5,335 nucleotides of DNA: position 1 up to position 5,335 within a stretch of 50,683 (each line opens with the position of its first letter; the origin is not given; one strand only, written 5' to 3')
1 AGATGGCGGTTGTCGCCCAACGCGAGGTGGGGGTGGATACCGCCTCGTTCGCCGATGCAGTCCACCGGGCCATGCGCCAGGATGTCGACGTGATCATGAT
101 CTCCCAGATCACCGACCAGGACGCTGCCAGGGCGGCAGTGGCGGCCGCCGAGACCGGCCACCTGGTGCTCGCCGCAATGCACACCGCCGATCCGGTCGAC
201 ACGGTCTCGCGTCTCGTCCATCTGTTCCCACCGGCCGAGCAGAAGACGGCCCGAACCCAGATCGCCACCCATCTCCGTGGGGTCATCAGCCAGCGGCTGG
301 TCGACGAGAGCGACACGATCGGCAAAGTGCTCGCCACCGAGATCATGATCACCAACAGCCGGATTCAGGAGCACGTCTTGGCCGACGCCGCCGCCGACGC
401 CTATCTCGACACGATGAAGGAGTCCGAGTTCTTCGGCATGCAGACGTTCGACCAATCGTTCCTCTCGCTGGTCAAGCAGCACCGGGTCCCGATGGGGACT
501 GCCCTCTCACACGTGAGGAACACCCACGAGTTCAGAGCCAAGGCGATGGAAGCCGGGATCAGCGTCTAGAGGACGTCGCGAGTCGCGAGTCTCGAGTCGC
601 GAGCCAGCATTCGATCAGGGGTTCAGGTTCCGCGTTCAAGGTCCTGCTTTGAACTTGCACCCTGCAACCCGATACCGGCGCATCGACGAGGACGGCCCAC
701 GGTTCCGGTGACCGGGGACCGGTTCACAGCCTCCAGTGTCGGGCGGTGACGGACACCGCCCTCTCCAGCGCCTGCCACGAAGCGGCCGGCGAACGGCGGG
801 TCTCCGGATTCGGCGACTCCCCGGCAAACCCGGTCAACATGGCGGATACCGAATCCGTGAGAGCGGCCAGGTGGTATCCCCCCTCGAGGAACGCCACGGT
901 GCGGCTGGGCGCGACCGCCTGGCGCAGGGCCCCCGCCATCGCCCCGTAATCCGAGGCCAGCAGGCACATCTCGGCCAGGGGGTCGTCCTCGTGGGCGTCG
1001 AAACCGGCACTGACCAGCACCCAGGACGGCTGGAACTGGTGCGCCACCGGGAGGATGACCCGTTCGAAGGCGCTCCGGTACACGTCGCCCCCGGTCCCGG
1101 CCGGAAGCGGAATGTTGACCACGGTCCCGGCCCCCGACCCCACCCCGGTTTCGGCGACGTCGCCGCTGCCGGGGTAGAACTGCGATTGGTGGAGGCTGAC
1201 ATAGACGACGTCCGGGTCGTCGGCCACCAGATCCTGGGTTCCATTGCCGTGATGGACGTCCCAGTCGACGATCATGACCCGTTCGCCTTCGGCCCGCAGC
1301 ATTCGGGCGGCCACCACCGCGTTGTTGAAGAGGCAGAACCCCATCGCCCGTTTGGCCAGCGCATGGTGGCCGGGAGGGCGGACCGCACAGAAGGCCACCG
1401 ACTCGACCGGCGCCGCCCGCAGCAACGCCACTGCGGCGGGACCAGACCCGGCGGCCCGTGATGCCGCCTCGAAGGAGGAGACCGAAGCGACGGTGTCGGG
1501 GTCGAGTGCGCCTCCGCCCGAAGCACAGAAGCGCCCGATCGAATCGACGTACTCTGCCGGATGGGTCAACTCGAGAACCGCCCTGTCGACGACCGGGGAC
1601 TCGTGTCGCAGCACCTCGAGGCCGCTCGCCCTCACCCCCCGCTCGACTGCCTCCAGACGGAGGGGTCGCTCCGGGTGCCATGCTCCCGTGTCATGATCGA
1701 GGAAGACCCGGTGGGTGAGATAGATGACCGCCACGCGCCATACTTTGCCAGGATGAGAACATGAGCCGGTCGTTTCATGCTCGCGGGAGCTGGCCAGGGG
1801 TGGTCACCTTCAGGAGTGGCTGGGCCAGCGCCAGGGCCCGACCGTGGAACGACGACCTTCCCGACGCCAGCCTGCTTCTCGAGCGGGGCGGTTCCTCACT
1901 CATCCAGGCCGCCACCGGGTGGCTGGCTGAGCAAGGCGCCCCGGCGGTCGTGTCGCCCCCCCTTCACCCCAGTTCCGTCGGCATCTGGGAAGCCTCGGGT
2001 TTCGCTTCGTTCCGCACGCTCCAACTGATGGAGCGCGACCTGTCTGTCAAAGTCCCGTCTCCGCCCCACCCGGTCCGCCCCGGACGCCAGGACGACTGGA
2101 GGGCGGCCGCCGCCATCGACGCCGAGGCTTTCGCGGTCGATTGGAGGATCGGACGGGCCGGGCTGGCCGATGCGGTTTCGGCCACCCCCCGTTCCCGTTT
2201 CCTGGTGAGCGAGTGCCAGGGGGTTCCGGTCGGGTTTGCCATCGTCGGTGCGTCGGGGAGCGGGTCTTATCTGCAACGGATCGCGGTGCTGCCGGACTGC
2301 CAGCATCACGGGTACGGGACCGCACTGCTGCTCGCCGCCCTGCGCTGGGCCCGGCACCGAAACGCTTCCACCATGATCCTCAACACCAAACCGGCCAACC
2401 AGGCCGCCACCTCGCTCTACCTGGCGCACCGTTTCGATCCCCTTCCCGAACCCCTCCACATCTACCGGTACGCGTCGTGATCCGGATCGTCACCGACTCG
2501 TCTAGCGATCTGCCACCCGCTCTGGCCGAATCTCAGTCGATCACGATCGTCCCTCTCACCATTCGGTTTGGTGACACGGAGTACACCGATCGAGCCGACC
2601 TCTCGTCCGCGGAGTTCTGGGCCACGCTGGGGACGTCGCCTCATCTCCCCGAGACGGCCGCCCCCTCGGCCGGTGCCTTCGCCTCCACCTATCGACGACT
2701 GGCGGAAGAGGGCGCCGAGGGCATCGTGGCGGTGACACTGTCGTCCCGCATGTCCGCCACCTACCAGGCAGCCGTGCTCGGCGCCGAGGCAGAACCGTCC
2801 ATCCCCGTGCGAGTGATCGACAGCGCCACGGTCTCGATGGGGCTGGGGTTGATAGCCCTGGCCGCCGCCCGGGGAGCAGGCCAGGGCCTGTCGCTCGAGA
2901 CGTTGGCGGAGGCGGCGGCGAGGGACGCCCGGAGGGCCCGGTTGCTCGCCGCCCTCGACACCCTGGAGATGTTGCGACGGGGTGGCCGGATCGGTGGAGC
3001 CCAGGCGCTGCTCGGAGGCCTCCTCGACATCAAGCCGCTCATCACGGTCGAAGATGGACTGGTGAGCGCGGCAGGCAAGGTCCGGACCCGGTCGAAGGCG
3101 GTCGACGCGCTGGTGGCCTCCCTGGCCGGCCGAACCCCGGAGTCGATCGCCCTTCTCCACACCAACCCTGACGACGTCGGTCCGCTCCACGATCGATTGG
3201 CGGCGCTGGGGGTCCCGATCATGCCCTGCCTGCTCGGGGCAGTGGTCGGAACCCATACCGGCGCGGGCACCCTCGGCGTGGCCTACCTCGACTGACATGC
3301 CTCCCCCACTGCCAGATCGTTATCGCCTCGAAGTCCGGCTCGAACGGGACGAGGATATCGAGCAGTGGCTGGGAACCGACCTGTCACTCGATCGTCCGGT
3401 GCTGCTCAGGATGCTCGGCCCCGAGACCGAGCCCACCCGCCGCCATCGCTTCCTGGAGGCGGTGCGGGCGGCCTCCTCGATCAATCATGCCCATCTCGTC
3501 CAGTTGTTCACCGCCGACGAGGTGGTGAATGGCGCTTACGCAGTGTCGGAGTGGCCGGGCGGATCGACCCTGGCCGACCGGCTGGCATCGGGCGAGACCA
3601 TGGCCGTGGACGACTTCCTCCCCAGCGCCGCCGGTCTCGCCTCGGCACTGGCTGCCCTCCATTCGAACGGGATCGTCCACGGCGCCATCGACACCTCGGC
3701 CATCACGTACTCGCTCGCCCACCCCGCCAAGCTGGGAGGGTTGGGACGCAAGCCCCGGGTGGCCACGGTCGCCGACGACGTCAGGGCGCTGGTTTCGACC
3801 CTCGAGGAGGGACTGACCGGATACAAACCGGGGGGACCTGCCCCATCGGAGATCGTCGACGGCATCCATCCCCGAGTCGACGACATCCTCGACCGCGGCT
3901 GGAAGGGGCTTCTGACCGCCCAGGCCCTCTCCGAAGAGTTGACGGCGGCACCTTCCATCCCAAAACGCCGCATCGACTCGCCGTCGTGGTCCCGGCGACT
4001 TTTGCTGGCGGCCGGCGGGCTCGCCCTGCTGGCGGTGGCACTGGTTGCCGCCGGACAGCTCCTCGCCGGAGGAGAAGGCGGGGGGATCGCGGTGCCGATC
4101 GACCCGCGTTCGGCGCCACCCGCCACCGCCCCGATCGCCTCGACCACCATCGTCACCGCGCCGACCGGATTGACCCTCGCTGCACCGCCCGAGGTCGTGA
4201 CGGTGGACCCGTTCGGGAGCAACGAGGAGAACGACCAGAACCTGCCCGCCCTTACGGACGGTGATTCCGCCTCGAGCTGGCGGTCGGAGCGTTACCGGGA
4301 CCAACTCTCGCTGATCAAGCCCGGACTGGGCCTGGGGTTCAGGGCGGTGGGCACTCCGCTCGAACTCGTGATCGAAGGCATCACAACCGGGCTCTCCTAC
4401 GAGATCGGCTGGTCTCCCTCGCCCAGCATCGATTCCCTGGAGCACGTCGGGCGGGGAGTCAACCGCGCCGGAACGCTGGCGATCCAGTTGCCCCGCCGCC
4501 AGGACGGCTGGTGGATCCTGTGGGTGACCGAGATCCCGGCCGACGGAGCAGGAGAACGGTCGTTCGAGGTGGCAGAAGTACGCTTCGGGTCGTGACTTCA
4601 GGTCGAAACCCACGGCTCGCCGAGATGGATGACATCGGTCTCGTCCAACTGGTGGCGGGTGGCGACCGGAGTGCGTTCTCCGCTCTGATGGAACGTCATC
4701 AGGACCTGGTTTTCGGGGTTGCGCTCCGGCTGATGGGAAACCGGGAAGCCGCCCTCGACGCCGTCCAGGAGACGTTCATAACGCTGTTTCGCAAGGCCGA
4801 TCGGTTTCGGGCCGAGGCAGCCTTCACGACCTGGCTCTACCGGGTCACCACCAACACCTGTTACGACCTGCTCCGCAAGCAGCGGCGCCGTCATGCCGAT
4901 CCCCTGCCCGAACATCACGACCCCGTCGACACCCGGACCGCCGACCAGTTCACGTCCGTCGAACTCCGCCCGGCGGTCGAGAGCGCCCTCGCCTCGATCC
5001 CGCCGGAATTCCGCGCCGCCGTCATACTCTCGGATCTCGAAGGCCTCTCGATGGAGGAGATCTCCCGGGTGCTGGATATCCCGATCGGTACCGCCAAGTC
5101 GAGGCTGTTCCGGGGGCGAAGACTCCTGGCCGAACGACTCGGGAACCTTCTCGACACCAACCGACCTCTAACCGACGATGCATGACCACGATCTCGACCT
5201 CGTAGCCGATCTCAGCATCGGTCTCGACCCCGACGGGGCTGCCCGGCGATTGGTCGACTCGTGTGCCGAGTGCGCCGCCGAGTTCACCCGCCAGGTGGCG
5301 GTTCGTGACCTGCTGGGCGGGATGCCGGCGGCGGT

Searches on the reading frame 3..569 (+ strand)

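Call 13: search_protein_families(library=pfam, proteins=[window:3-569:+])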
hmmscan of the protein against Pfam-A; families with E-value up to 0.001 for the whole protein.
window:3-569:+ (188 aa): 1 family
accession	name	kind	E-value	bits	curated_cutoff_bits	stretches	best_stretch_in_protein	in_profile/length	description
PF00437.27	T2SSE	-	5.1e-21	75.2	24.9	1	14-113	198-288/370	Type II/IV secretion system protein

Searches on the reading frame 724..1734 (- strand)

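Call 13: search_protein_families(library=pfam, proteins=[window:724-1734:-])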
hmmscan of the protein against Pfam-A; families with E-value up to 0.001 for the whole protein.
window:724-1734:- (336 aa): 1 family
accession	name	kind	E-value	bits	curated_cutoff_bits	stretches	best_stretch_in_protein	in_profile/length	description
PF00850.24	Hist_deacetyl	-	1.6e-82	277.6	27.9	1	20-301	1-296/298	Histone deacetylase domain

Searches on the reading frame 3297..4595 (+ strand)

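Call 13: search_protein_families(library=pfam, proteins=[window:3297-4595:+])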
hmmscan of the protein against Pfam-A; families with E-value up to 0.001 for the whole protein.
window:3297-4595:+ (432 aa): 2 families
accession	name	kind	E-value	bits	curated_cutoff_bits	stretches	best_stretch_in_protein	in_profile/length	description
PF07714.23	PK_Tyr_Ser-Thr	-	6.4e-06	26.1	23.1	1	32-138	28-135/258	Protein tyrosine and serine/threonine kinase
PF00069.31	Pkinase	-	0.00054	19.9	31.7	1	50-129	43-122/263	Protein kinase domain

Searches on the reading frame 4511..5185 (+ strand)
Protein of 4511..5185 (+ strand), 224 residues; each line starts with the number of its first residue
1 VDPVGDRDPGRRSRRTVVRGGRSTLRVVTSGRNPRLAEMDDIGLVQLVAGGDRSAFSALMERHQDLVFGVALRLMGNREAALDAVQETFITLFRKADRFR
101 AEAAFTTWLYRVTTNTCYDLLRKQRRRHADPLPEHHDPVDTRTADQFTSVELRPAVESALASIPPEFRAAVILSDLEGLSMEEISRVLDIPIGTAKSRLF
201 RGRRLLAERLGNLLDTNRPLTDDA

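Call 13: search_protein_families(library=pfam, proteins=[window:4511-5185:+])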
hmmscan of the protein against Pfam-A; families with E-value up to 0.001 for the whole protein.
window:4511-5185:+ (224 aa): 4 families
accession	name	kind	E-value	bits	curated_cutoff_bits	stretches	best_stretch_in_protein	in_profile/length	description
PF04542.20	Sigma70_r2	-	5.8e-22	77.7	24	1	59-127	1-71/71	Sigma-70 region 2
PF08281.18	Sigma70_r4_2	-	3.3e-14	52.7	25.7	1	155-206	3-54/54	Sigma-70, region 4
PF04545.22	Sigma70_r4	-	1e-07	31.8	24.1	1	159-206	1-48/50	Sigma-70, region 4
PF07638.17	Sigma70_ECF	-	4.1e-05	24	21.1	1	44-200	7-173/185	ECF sigma factor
